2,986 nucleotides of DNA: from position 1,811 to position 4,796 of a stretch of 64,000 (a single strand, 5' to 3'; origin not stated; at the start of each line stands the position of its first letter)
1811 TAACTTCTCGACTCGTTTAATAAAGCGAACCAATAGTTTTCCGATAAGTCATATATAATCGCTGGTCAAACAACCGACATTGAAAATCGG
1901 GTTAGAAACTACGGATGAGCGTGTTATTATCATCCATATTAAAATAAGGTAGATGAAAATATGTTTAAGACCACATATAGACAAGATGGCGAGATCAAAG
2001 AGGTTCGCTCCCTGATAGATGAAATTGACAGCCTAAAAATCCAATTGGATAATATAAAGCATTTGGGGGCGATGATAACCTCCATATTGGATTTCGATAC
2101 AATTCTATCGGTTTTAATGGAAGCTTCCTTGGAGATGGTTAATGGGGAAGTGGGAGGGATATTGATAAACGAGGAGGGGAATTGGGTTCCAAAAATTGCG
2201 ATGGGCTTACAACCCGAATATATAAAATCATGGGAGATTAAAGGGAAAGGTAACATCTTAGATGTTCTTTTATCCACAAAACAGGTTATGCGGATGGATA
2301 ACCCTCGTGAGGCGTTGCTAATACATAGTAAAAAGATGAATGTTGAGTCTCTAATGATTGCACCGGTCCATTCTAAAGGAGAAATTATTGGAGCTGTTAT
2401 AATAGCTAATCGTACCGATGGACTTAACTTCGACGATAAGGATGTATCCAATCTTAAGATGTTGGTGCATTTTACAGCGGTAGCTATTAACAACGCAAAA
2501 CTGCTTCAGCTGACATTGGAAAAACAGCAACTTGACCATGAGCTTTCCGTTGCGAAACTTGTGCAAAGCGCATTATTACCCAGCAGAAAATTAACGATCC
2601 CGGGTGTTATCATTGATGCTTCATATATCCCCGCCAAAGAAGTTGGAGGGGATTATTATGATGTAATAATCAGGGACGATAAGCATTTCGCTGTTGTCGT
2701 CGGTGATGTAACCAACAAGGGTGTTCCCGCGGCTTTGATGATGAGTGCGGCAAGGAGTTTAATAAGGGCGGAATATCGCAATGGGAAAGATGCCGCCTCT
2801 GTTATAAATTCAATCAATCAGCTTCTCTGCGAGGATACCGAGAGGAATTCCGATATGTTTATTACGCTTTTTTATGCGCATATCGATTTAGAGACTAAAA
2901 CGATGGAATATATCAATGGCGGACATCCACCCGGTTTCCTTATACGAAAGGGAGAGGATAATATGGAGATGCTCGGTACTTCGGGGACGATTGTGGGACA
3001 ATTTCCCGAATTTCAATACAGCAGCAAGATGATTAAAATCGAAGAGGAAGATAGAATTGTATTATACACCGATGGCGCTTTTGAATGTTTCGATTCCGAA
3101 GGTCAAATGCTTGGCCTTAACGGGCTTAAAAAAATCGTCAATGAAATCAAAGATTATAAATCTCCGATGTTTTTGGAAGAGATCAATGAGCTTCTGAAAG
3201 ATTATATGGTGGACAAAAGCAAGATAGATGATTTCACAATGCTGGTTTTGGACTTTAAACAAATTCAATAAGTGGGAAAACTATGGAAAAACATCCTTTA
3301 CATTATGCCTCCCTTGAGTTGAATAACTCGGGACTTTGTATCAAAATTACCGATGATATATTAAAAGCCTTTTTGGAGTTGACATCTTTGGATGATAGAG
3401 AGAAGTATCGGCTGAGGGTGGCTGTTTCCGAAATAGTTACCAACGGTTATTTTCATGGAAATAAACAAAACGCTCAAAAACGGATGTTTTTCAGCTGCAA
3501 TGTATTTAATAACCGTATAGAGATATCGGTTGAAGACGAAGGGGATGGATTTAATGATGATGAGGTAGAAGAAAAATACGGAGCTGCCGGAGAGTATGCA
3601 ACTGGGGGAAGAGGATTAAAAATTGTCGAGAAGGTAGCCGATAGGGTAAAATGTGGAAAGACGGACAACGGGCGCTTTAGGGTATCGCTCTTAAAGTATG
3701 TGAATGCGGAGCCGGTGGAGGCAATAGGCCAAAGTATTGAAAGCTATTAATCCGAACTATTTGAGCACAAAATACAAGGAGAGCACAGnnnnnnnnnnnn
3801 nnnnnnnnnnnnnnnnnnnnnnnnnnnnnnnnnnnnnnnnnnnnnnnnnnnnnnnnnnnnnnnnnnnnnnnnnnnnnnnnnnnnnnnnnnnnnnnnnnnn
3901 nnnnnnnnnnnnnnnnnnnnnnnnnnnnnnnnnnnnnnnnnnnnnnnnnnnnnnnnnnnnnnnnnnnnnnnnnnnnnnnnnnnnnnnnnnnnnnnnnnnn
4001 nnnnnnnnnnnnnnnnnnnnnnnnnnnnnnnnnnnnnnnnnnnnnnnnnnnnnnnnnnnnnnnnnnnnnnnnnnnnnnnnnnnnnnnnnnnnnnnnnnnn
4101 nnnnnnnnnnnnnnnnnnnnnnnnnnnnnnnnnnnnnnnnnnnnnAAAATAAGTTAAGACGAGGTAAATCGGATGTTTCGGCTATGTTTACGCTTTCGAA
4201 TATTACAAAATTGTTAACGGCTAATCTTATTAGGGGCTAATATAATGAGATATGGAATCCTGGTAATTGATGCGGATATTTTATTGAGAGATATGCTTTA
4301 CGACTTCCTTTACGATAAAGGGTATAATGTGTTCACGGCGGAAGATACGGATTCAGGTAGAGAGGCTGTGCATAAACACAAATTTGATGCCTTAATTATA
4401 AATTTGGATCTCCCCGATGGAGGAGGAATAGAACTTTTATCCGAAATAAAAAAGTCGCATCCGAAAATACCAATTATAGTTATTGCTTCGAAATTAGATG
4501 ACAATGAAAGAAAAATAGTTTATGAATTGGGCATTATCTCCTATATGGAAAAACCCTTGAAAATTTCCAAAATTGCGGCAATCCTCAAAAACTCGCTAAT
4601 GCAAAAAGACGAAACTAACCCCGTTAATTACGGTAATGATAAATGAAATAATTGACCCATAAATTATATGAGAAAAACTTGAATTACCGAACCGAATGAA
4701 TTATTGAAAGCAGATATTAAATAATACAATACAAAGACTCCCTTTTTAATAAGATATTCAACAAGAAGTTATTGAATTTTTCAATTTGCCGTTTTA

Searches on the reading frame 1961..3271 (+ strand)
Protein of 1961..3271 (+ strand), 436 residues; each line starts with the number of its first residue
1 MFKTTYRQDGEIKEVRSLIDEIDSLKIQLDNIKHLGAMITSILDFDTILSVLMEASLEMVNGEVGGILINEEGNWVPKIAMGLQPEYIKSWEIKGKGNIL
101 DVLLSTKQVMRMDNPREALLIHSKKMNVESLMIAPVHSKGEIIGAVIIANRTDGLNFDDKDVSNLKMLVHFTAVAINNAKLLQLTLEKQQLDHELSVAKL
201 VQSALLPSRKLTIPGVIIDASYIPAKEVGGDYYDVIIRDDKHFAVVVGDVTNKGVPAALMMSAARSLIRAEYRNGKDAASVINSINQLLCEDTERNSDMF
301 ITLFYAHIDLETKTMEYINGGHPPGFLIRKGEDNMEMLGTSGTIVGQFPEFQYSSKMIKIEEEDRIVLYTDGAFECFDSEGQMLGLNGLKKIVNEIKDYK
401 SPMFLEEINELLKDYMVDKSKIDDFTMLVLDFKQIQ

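Call 74: search_protein_families(library=pfam, proteins=[window:1961-3271:+], max_evalue=0.00001)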
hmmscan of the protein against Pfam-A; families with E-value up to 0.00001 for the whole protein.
window:1961-3271:+ (436 aa): 3 families
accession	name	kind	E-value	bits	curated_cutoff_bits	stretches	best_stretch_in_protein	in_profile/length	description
PF07228.17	SpoIIE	-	4.1e-45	154.5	25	1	239-432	1-191/192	Stage II sporulation protein E (SpoIIE)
PF01590.32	GAF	-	2.1e-08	35.2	22.4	1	44-176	1-133/133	GAF domain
PF13185.12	GAF_2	-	7.6e-07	29.8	28.6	1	43-176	2-135/136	GAF domain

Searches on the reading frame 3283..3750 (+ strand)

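Call 90: search_protein_families(library=pfam, proteins=[window:3283-3750:+], max_evalue=0.001)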
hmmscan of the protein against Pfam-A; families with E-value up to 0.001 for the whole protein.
window:3283-3750:+ (155 aa): 2 families
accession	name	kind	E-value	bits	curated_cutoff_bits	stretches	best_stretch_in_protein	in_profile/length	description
PF13581.12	HATPase_c_2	-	1.1e-15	58.2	27.4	1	25-129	13-119/127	Histidine kinase-like ATPase domain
PF02518.31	HATPase_c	-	1.2e-06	29.3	26.4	1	43-123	5-88/111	Histidine kinase-, DNA gyrase B-, and HSP90-like ATPase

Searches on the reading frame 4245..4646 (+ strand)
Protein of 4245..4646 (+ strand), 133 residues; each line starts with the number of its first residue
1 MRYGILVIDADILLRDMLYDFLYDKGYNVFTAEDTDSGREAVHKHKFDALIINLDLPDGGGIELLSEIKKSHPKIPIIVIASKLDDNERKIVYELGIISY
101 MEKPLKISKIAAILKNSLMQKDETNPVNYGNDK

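Call 90: search_protein_families(library=pfam, proteins=[window:4245-4646:+], max_evalue=0.001)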
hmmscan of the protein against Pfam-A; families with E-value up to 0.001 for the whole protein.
window:4245-4646:+ (133 aa): 2 families
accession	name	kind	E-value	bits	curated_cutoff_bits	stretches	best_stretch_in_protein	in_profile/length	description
PF00072.30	Response_reg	-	5.1e-21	75.4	30.2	1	5-114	1-110/111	Response regulator receiver domain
PF06490.17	FleQ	-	0.00058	20.6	22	1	5-115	2-104/108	Flagellar regulatory protein FleQ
